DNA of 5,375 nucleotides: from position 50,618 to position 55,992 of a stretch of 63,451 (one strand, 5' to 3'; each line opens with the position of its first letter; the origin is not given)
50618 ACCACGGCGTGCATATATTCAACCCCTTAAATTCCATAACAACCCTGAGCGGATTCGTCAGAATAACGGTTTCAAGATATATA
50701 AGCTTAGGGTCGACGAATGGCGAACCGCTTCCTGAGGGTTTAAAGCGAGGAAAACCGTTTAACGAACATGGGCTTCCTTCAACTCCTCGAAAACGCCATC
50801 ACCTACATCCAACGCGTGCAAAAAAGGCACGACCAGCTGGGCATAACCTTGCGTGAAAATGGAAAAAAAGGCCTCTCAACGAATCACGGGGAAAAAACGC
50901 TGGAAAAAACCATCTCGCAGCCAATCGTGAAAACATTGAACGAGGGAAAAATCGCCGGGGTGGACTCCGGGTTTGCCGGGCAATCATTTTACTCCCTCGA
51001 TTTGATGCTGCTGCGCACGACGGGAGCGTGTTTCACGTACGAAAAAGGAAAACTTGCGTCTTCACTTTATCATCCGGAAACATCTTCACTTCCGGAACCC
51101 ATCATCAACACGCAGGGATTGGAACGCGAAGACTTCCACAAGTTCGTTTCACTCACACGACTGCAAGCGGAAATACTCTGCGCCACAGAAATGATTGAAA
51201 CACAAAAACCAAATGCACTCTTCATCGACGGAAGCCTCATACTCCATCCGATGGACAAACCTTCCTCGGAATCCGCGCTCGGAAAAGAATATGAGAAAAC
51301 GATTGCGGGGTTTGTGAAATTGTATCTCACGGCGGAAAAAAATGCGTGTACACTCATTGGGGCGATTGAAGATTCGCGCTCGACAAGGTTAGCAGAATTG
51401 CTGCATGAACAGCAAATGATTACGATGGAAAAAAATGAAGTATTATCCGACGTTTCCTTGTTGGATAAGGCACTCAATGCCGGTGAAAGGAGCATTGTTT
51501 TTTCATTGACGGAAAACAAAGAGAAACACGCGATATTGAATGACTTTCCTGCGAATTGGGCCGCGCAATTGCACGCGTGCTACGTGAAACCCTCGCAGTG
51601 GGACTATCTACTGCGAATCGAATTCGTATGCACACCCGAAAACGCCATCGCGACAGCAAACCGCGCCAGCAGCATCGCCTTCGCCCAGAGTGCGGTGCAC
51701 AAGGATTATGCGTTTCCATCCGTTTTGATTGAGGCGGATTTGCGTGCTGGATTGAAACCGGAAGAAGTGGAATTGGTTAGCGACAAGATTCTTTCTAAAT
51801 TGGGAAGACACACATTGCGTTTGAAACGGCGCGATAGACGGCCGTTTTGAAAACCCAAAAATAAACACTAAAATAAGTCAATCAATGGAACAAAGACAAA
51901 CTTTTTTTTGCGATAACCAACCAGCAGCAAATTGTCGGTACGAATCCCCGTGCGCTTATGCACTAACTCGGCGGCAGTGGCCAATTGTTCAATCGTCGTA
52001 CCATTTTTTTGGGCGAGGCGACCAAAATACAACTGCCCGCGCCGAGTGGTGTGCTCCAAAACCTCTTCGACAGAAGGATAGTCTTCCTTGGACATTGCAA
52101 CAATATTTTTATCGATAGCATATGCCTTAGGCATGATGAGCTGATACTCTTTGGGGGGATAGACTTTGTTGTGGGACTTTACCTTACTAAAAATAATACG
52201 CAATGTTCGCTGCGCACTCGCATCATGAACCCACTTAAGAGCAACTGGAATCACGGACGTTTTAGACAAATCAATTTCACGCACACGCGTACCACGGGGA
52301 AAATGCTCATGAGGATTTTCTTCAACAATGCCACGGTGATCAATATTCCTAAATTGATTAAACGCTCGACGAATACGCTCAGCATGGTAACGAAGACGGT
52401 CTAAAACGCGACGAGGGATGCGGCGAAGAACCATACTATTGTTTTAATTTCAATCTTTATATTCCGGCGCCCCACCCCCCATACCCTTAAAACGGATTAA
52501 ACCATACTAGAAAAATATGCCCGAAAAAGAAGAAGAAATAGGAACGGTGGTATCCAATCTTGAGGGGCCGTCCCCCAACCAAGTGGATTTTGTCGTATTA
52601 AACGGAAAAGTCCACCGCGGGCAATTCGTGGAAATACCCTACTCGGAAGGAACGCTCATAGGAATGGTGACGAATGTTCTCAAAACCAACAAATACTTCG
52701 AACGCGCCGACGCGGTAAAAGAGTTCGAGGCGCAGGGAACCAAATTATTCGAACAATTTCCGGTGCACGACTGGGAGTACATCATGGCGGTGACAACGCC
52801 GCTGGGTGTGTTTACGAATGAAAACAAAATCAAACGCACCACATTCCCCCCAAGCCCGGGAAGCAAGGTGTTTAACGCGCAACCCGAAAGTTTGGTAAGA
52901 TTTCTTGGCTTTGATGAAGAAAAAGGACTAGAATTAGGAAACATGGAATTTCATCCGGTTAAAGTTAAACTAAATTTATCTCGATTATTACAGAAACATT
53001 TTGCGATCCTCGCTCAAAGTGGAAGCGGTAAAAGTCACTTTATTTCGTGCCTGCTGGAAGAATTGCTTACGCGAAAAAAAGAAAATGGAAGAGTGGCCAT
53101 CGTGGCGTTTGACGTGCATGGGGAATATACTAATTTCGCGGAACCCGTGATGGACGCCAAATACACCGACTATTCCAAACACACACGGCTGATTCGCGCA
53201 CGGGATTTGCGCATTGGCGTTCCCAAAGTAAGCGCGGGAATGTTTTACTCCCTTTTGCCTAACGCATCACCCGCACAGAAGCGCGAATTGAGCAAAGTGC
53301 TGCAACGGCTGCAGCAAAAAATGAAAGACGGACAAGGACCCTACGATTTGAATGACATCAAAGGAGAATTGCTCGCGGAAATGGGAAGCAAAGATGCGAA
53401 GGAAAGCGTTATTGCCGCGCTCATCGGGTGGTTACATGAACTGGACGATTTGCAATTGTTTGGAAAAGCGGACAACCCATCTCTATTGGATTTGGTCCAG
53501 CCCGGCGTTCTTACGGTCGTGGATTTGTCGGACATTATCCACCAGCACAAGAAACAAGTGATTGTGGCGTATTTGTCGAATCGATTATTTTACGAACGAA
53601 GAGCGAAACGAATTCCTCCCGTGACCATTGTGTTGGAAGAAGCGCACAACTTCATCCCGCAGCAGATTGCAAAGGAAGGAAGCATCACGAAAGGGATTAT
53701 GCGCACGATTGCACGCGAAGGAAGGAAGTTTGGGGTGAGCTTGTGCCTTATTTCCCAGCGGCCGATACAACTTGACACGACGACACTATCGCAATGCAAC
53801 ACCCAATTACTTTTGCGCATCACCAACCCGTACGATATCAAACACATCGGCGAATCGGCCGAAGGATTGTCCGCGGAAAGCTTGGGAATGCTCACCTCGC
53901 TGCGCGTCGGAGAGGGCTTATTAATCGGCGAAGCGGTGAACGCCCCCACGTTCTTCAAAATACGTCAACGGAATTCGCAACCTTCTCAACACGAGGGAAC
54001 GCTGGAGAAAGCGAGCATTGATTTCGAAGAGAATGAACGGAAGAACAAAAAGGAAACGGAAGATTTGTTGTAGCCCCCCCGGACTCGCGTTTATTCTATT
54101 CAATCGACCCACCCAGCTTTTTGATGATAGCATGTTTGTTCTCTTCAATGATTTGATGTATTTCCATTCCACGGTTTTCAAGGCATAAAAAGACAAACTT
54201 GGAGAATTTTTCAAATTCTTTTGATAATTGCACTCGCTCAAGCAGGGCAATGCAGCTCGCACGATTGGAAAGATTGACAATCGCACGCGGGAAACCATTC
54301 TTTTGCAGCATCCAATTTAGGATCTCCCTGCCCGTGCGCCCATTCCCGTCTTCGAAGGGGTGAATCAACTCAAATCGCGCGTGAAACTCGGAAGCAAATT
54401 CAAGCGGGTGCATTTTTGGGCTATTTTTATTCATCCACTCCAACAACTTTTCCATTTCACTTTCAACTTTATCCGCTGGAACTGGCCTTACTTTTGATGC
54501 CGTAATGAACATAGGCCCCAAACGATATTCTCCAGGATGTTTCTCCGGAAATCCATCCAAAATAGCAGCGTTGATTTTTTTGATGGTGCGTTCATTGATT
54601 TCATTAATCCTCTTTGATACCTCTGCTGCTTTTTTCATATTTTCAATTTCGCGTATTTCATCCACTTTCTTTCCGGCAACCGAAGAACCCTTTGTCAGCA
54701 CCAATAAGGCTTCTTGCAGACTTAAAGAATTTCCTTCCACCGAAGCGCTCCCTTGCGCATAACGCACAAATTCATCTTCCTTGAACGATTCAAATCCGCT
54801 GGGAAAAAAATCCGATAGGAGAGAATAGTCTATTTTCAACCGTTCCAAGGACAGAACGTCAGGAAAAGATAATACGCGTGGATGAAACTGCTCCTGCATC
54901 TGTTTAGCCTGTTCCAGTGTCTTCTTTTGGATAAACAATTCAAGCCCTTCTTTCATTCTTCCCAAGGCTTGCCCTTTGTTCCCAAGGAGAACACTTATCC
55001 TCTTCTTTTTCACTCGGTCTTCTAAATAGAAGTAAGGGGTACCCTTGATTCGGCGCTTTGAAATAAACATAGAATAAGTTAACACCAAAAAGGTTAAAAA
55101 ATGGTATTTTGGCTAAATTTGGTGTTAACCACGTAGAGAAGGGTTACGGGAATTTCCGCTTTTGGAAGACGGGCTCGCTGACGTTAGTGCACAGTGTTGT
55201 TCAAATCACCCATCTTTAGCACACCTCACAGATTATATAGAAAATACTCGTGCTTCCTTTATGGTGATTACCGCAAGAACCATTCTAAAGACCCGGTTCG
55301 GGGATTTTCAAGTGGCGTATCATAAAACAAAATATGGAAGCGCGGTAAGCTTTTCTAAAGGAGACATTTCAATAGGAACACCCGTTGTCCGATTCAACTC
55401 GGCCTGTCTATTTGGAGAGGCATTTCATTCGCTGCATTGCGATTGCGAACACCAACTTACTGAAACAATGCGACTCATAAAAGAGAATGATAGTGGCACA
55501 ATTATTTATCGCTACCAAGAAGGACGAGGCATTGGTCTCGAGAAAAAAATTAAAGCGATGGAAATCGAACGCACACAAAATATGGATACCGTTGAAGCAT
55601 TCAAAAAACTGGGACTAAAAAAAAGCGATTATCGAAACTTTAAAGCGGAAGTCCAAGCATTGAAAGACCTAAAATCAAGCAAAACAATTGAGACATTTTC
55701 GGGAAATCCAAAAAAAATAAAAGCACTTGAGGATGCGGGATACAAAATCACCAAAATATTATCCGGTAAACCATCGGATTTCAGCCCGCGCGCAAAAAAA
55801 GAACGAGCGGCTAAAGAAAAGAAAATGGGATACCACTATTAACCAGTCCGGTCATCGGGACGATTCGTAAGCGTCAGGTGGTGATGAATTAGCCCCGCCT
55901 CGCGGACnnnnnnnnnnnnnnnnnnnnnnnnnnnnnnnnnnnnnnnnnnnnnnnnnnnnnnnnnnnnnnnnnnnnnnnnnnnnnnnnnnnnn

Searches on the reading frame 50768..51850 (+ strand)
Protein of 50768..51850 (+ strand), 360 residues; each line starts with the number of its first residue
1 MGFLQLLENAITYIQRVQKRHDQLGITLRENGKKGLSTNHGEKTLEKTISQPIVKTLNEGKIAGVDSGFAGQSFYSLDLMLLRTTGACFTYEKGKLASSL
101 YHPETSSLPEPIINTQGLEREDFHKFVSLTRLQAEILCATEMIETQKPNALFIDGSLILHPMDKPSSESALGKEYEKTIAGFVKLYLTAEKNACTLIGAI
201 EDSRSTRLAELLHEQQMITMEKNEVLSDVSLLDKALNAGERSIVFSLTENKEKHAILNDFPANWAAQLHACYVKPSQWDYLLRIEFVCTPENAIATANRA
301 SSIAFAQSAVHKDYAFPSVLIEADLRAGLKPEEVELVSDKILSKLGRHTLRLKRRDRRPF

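Call 11: search_protein_families(library=pfam, proteins=[window:50768-51850:+], max_evalue=0.01)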
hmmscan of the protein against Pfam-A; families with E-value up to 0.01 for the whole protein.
window:50768-51850:+ (360 aa): 1 family
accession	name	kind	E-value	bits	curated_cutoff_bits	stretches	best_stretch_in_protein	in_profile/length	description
PF09376.16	NurA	-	3.8e-10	40.1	21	1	61-292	2-218/254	NurA domain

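Call 36: search_protein_families(library=padloc, proteins=[window:50768-51850:+], max_evalue=0.001)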
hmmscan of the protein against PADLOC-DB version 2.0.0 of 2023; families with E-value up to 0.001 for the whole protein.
window:50768-51850:+ (360 aa): 0 families

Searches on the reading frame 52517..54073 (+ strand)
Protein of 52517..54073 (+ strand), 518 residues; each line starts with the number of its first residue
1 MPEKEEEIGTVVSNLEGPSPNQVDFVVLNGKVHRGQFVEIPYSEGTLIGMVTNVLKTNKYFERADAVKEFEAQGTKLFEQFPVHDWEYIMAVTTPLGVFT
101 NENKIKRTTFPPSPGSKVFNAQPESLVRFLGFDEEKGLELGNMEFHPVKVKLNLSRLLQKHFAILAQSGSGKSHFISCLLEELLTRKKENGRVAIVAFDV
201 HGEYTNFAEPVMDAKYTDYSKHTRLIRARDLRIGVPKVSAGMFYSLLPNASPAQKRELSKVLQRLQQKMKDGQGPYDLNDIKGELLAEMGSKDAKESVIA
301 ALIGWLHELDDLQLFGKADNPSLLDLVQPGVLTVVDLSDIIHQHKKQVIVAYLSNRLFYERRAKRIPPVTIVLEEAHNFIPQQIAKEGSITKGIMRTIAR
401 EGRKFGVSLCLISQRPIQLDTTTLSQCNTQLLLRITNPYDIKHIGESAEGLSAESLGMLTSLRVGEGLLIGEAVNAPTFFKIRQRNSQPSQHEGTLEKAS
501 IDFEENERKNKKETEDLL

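Call 11: search_protein_families(library=pfam, proteins=[window:52517-54073:+], max_evalue=0.01)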
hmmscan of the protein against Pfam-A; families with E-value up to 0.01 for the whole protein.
window:52517-54073:+ (518 aa): 4 families
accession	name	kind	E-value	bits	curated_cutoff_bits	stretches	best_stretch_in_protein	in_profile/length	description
PF01935.23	DUF87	-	1e-28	101.4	23.2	1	139-356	2-219/220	Helicase HerA, central domain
PF09378.16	HAS-barrel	-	0.0001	22.8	25.2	1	18-62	8-57/90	HAS barrel domain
PF10412.15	TrwB_AAD_bind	-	0.0062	15.9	20.5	0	157-210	13-62/387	Type IV secretion-system coupling protein DNA-binding domain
PF13401.12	AAA_22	-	0.01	16.6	27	0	160-208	6-33/130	AAA domain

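Call 36: search_protein_families(library=padloc, proteins=[window:52517-54073:+], max_evalue=0.001)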
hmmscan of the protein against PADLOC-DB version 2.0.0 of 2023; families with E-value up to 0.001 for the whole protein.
window:52517-54073:+ (518 aa): 17 families
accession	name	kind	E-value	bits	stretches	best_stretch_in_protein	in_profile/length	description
PDLC04105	HerA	-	2.6e-59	199.3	2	332-494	381-547/576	-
PDLC04102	HerA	-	6.5e-48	161.5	2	332-500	467-637/654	-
PDLC02185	HerA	-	1.7e-39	134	2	333-495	409-574/585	-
PDLC02188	HerA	-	4.3e-37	126.2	2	364-492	424-552/578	-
PDLC04100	HerA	-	5.9e-37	125.6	2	333-501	403-574/580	-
PDLC04098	HerA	-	5.6e-36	122.3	2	329-487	483-651/686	-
PDLC04106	HerA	-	8.9e-33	111.7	2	355-492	500-638/667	-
PDLC04103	HerA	-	1.1e-30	104.6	2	334-493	403-567/579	-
PDLC01055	HerA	-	2.2e-29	100.6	2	308-485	356-527/532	Type III coevolved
PDLC04097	HerA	-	4.5e-28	96.2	2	333-493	435-604/618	-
PDLC04140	mad8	-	1.9e-24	84.8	1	159-478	27-295/314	mads_8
PDLC04104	HerA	-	9.5e-24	81.8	1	355-491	203-345/379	-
PDLC04101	HerA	-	3.7e-12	43.7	1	44-212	52-217/400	-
PDLC04099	HerA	-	1.8e-10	38.5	1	38-206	42-212/214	-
PDLC04107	HerA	-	7.3e-10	36.3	1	47-214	55-220/306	-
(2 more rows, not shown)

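Call 59: find_homologous_proteins(query=window:52517-54073:+, max_evalue=1e-30)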
Query window:52517-54073:+ (518 aa): 2595 proteins with E <= 1e-30 among 8000 candidates; the best 120 are listed.
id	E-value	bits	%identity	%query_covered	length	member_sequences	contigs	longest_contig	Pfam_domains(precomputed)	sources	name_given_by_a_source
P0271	0.0e+0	1098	95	100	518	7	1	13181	PF01935.24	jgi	jgi:hypothetical protein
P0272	0.0e+0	1027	88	100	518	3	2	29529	PF01935.24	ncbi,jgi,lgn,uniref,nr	ncbi:MAG: ATP-binding protein [Candidatus Diapherotrites archaeon]|uniref:ATP-binding protein n=1 Ta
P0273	1.9e-293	992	85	100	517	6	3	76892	PF01935.24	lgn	-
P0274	4.0e-286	967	84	99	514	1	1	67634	PF01935.24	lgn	-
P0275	1.5e-277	939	80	100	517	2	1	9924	PF01935.24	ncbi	-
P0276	2.6e-277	938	79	100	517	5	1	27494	PF01935.24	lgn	-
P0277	3.5e-268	908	77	100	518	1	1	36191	PF01935.24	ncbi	ncbi:MAG: ATP-binding protein [Candidatus Diapherotrites archaeon]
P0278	3.6e-267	905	77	100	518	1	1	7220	PF01935.24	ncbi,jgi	jgi:DNA helicase HerA-like ATPase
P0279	4.0e-266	901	76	100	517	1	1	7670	PF01935.24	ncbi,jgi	jgi:DNA helicase HerA-like ATPase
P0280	1.1e-264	897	86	90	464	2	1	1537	PF01935.24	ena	-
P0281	4.8e-264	895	75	100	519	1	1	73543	PF01935.24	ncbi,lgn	-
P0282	4.1e-259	878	74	99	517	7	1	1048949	PF01935.24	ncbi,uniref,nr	ncbi:MAG: ATP-binding protein [Candidatus Iainarchaeum archaeon]|uniref:ATP-binding protein n=1 Tax=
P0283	5.7e-257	871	74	99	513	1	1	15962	PF01935.24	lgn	-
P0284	2.6e-206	704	60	100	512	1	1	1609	PF01935.24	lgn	-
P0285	1.2e-205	702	59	99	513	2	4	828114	PF01935.24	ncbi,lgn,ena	-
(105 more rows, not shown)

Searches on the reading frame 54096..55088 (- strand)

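Call 11: search_protein_families(library=pfam, proteins=[window:54096-55088:-], max_evalue=0.01)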
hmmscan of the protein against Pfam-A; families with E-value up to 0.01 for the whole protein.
window:54096-55088:- (330 aa): 1 family
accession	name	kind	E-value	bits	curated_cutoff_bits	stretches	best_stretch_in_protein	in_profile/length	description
PF02661.23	Fic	-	1.1e-19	71.5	24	1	164-261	2-93/93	Fic/DOC family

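Call 36: search_protein_families(library=padloc, proteins=[window:54096-55088:-], max_evalue=0.001)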
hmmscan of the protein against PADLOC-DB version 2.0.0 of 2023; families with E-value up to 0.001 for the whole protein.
window:54096-55088:- (330 aa): 7 families
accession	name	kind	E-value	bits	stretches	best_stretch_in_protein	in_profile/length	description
PDLC03963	SoFic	-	1e-31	108.7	1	109-317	59-274/361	-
PDLC04840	PDC-S04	-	2.4e-25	87.6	1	101-289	6-202/227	-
PDLC04836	PDC-S04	-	8.3e-22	75.5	1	111-290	30-216/244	-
PDLC04837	PDC-S04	-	1.2e-17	61.9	1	114-289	33-211/234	-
PDLC04839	PDC-S04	-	6.6e-10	37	1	196-267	88-165/205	-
PDLC04966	PDC-S24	-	2.9e-09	34.3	1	202-267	277-342/497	-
PDLC04838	PDC-S04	-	3.6e-09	34.7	1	203-299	99-198/209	-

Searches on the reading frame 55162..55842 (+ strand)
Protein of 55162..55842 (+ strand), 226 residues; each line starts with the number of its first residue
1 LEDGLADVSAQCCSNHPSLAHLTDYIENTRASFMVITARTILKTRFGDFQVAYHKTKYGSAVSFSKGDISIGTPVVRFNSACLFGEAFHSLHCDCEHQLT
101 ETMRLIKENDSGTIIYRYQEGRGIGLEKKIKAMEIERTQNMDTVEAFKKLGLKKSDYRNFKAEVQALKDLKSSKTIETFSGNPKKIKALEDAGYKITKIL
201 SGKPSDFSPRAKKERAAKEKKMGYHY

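Call 11: search_protein_families(library=pfam, proteins=[window:55162-55842:+], max_evalue=0.01)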
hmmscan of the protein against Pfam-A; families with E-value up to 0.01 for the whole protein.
window:55162-55842:+ (226 aa): 1 family
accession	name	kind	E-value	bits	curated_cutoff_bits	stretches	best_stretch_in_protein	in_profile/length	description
PF00925.25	GTP_cyclohydro2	-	1.2e-34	119.7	23.3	1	39-198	5-162/165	GTP cyclohydrolase II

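Call 36: search_protein_families(library=padloc, proteins=[window:55162-55842:+], max_evalue=0.001)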
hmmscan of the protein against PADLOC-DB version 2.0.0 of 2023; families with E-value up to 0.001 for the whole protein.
window:55162-55842:+ (226 aa): 0 families
